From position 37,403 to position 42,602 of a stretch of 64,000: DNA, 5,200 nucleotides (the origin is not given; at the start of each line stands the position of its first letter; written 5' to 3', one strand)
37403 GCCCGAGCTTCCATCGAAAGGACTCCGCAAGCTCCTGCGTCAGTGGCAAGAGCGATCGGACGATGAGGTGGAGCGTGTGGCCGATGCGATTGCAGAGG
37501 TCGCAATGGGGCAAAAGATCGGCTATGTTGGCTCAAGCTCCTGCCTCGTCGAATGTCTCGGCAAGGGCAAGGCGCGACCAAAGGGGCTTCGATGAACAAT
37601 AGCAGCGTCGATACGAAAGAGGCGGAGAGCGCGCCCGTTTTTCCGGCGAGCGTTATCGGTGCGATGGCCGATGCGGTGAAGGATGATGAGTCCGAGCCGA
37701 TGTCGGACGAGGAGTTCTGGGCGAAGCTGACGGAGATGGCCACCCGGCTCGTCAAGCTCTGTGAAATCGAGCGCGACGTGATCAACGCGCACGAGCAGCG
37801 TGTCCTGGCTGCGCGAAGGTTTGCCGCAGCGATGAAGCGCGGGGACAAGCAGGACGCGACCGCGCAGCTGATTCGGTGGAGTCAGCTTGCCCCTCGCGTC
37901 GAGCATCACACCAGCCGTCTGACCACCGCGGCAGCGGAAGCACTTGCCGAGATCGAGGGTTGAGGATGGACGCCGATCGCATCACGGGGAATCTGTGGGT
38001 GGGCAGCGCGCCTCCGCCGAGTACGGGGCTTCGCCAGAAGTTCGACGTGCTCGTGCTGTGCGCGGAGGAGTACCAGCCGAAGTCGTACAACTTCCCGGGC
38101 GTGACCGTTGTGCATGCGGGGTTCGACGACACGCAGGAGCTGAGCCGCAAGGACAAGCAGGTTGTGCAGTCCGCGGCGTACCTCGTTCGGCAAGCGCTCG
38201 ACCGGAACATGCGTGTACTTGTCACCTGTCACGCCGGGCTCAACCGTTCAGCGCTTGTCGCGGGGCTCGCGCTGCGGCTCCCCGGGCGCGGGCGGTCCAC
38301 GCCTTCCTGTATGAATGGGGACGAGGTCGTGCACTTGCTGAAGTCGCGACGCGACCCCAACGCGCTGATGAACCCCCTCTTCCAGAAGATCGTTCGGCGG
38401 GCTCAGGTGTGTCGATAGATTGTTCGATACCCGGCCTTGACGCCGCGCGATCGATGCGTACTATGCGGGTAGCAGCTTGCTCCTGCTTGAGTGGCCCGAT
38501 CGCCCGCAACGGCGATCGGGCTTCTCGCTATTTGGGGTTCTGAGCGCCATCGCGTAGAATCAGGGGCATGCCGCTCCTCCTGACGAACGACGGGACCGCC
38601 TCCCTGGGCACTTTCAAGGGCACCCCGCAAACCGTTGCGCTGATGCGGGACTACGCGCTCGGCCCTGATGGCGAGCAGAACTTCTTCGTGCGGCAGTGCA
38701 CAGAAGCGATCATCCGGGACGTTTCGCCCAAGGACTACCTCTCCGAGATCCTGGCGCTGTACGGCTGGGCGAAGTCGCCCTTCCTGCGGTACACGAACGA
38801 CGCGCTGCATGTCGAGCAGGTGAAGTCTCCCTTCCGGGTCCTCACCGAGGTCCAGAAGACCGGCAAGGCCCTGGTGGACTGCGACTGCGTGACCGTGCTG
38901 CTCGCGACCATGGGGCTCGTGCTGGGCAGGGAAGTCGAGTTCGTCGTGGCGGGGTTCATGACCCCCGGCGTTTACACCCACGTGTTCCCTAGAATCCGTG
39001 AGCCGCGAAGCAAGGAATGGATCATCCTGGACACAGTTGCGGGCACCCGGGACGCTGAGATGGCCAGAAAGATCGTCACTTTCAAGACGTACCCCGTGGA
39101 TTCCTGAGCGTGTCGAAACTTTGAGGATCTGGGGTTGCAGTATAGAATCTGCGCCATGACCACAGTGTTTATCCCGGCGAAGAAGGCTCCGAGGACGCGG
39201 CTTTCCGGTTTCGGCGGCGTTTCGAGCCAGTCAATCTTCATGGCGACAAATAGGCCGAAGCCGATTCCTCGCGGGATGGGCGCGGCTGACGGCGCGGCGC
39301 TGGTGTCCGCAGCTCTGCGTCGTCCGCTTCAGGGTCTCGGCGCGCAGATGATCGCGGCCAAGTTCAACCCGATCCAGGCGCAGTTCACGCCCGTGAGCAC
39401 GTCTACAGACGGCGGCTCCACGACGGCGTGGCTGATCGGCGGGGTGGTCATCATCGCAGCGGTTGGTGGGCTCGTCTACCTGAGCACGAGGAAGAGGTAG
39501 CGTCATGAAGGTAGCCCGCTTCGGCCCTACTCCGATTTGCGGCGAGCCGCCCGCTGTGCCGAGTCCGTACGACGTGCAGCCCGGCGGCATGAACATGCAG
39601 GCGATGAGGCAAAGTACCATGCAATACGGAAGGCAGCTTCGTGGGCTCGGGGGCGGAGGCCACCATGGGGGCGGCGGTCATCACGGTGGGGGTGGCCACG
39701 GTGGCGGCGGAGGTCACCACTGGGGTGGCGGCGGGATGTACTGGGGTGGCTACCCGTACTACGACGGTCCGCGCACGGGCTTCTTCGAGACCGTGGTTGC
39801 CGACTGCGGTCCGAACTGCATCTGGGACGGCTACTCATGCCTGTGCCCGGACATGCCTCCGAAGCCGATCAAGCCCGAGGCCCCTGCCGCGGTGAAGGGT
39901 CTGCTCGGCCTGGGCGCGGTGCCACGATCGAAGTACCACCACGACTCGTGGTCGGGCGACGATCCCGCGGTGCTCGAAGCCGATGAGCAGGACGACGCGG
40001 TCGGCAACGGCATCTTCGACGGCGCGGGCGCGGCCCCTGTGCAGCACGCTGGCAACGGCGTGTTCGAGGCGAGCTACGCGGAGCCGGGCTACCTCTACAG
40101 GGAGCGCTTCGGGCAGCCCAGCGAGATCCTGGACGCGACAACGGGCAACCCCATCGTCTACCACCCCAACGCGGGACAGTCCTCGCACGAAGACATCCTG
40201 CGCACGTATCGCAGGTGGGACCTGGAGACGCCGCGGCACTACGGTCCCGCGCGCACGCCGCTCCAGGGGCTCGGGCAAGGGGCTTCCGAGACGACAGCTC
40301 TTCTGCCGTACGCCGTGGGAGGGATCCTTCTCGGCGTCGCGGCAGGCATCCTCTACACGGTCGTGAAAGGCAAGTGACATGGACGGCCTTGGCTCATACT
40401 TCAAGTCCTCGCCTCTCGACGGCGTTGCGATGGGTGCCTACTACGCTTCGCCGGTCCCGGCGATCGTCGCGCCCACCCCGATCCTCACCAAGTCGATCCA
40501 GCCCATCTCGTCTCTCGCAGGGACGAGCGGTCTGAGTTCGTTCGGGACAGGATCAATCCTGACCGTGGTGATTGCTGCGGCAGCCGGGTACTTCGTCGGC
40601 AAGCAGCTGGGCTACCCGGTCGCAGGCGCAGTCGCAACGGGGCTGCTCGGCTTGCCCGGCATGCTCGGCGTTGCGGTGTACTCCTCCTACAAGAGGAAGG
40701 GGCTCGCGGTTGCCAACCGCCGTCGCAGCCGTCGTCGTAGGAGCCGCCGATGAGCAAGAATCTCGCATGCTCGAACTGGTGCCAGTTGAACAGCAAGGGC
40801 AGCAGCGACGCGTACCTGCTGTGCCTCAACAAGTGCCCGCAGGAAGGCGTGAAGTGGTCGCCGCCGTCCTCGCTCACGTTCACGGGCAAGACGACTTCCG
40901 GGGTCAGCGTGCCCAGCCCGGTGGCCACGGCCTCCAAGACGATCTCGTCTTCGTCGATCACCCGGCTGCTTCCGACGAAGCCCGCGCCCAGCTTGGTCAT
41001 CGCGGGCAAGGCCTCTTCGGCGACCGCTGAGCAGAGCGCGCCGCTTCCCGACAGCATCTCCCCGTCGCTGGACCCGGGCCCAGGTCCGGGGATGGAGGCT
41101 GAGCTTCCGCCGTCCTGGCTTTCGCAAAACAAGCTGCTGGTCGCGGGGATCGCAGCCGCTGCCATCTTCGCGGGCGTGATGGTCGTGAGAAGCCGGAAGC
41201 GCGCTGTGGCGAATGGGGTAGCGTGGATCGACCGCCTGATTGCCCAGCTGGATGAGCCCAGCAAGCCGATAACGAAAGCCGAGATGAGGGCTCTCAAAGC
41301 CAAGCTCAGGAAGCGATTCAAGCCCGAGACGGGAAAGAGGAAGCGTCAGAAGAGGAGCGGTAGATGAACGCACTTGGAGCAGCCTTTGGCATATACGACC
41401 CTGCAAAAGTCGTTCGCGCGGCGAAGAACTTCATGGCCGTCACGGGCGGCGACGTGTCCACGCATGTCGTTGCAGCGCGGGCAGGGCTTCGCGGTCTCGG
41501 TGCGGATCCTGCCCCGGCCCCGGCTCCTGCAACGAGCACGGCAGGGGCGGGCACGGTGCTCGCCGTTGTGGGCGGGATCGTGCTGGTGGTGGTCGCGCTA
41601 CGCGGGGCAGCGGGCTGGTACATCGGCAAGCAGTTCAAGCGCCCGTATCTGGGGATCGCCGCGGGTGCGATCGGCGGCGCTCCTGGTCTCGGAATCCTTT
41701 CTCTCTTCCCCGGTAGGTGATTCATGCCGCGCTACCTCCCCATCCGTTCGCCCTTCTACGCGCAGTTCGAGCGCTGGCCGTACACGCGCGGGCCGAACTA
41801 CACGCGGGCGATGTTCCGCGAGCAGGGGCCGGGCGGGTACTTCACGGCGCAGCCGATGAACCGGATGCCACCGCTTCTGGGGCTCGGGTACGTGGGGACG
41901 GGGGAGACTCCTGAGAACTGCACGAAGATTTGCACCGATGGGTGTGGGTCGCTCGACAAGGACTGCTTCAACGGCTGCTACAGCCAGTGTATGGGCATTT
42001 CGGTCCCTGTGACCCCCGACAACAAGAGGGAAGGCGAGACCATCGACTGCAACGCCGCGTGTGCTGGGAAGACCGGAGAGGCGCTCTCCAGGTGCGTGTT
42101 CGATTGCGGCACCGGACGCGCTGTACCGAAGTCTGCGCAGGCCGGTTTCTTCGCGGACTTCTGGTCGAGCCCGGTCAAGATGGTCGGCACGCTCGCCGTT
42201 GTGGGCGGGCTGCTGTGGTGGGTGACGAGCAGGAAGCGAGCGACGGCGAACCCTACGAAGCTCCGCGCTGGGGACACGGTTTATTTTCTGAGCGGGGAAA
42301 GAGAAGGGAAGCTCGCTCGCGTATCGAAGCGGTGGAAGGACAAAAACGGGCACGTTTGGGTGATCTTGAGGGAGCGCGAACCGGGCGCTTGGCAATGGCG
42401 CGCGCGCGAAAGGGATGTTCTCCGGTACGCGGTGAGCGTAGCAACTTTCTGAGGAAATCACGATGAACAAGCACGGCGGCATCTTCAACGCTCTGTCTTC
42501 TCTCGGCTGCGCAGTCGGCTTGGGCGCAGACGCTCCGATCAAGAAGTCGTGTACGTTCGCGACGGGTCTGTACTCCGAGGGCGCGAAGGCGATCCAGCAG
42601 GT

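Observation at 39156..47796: Tandem array of at least ten paralogous genes for Cys-rich proteins ending in a transmembrane helix plus a conserved A-x-(A/P)-N-R-R-R-R-R-R(-H-H-R) tail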

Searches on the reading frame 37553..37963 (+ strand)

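Call 64: search_protein_families(library=pfam, proteins=[window:37553-37963:+], max_evalue=0.1)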
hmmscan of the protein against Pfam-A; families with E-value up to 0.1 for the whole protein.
window:37553-37963:+ (136 aa): 2 families
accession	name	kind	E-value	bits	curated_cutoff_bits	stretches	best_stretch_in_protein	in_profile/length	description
PF25607.1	DUF7939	-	0.032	15.1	27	1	86-132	4-51/81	Domain of unknown function (DUF7939)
PF23353.1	BBS2_hp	-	0.052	14.1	27.7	0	52-96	44-88/98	BBS2 hairpin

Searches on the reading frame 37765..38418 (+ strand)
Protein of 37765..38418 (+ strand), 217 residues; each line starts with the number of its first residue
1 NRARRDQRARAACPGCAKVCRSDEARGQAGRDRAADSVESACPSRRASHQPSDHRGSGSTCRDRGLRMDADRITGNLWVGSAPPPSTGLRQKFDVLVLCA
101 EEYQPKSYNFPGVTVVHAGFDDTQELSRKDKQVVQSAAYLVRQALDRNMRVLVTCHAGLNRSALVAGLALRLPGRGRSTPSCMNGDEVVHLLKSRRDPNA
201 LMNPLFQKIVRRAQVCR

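Call 64: search_protein_families(library=pfam, proteins=[window:37765-38418:+], max_evalue=0.1)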
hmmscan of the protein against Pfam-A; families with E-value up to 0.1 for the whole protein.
window:37765-38418:+ (217 aa): 2 families
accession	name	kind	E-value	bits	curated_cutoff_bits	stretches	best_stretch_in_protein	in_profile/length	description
PF00782.25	DSPc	-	9.2e-06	25.9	33.5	1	116-166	43-91/133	Dual specificity phosphatase, catalytic domain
PF22785.1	Tc-R-P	-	0.00062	20.7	27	1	109-163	42-94/106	Polymorphic toxin system, DSP-PTPase phosphatase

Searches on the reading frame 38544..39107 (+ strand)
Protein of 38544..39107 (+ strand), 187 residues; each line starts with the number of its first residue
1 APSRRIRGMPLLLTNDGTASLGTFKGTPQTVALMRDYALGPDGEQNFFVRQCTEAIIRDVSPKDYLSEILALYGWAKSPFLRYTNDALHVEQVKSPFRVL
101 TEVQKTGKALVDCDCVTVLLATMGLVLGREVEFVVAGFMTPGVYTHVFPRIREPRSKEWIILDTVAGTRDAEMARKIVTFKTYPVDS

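Call 10: search_protein_families(library=pfam, proteins=[window:38544-39107:+], max_evalue=0.1)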
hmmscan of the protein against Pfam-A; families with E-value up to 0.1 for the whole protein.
window:38544-39107:+ (187 aa): 0 families

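Call 67: find_related_loci(query=window:38568-39104:+, collection=viral_contigs, flank=10000)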
Query window:38568-39104:+ (179 aa) in viral_contigs; peptide patterns used: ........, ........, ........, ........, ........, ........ (x = any residue, [..] = any of these).
7 stretches matched a pattern, but none encodes a relative of the query by tblastn (E <= 1e-3).

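Call 89: search_solved_structures(query=A5, max_evalue=10, show_alignments=2)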
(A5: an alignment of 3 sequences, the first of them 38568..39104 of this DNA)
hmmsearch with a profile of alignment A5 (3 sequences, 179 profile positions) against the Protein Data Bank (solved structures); distinct sequences matched with E-value up to 10: 0.
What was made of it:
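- g0 has no family or PDB match at all (calls 10, 89).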

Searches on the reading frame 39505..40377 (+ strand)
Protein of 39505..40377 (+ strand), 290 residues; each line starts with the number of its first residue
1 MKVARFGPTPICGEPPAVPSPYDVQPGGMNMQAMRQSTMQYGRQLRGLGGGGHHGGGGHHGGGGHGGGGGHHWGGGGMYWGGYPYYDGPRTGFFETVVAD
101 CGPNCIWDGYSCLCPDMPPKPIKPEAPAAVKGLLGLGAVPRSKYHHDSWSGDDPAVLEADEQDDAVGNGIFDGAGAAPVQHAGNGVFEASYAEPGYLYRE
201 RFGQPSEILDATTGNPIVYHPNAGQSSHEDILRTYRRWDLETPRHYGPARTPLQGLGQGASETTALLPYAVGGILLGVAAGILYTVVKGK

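Call 7: search_protein_families(library=pfam, proteins=[window:39505-40377:+], max_evalue=1)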
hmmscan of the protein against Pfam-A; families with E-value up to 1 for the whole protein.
window:39505-40377:+ (290 aa): 0 families

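Call 8: search_protein_families(library=phrogs, proteins=[window:39505-40377:+], max_evalue=1)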
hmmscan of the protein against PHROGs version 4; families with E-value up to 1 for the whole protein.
window:39505-40377:+ (290 aa): 0 families

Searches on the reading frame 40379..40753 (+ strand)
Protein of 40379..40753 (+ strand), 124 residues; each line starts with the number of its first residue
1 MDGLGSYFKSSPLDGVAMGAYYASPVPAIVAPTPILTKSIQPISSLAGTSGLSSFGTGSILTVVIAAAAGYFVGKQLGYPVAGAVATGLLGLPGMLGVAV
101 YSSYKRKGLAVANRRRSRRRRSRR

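Call 7: search_protein_families(library=pfam, proteins=[window:40379-40753:+], max_evalue=1)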
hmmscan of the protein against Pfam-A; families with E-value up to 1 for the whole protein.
window:40379-40753:+ (124 aa): 1 family
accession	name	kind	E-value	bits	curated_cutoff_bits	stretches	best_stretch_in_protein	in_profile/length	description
PF07441.16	BofA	-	0.31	11.6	26.1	1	58-99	30-70/75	SigmaK-factor processing regulatory protein BofA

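Call 8: search_protein_families(library=phrogs, proteins=[window:40379-40753:+], max_evalue=1)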
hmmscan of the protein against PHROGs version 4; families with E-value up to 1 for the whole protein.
window:40379-40753:+ (124 aa): 2 families
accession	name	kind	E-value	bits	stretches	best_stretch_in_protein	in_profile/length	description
phrog_33172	-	unknown function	0.06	14.3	1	67-79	6-18/20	-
phrog_305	-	tail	0.44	10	1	49-97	142-190/1001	tail length tape measure protein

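Call 45: search_protein_families(library=ncbifam, proteins=[window:40379-40753:+], max_evalue=1)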
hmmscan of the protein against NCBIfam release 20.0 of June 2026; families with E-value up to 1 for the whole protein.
window:40379-40753:+ (124 aa): 2 families
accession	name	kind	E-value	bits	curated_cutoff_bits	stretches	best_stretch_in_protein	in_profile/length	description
TIGR02862.1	spore_BofA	subfamily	0.052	13.9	53.35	1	54-100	33-78/83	pro-sigmaK processing inhibitor BofA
NF002134.0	PRK00971.1-4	equivalog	0.15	10.7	557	1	67-103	244-280/429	glutaminase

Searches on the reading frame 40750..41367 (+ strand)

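Call 7: search_protein_families(library=pfam, proteins=[window:40750-41367:+], max_evalue=1)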
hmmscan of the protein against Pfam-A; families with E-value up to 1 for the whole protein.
window:40750-41367:+ (205 aa): 1 family
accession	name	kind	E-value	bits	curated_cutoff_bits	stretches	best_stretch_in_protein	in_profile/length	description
PF08167.18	RIX1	-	0.13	12.3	27.4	1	133-177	61-105/193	rRNA processing/ribosome biogenesis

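Call 8: search_protein_families(library=phrogs, proteins=[window:40750-41367:+], max_evalue=1)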
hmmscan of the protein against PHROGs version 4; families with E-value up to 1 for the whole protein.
window:40750-41367:+ (205 aa): 0 families

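Call 45: search_protein_families(library=ncbifam, proteins=[window:40750-41367:+], max_evalue=1)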
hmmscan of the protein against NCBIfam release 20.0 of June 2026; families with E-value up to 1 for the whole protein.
window:40750-41367:+ (205 aa): 1 family
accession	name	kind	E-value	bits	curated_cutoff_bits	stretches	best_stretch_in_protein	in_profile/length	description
NF033486.1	harvest_ssl1498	equivalog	0.17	11.8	45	1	113-146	15-48/53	photosystem II assembly protein Psb34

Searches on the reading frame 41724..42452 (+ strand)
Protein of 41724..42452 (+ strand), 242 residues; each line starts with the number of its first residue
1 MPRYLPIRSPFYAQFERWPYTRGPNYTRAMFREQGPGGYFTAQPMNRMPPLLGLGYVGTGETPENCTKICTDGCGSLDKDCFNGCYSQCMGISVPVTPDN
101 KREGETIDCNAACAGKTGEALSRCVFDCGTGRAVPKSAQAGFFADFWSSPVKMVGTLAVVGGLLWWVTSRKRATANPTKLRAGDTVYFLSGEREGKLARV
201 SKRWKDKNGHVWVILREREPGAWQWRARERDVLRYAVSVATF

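Call 7: search_protein_families(library=pfam, proteins=[window:41724-42452:+], max_evalue=1)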
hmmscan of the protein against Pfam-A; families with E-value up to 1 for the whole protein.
window:41724-42452:+ (242 aa): 0 families

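Call 8: search_protein_families(library=phrogs, proteins=[window:41724-42452:+], max_evalue=1)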
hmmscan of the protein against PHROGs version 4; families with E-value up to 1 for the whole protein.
window:41724-42452:+ (242 aa): 2 families
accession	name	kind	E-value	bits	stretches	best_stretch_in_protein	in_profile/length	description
phrog_12350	-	unknown function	0.075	13.9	1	124-226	18-115/155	-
phrog_736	-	unknown function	0.32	12.1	1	151-177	17-43/112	-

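Call 45: search_protein_families(library=ncbifam, proteins=[window:41724-42452:+], max_evalue=1)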
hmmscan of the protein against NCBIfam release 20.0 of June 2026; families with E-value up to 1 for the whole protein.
window:41724-42452:+ (242 aa): 1 family
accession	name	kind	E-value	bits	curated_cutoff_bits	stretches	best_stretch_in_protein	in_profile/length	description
TIGR01079.1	rplX_bact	equivalog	0.18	12.3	53.7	1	178-208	2-32/104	50S ribosomal protein L24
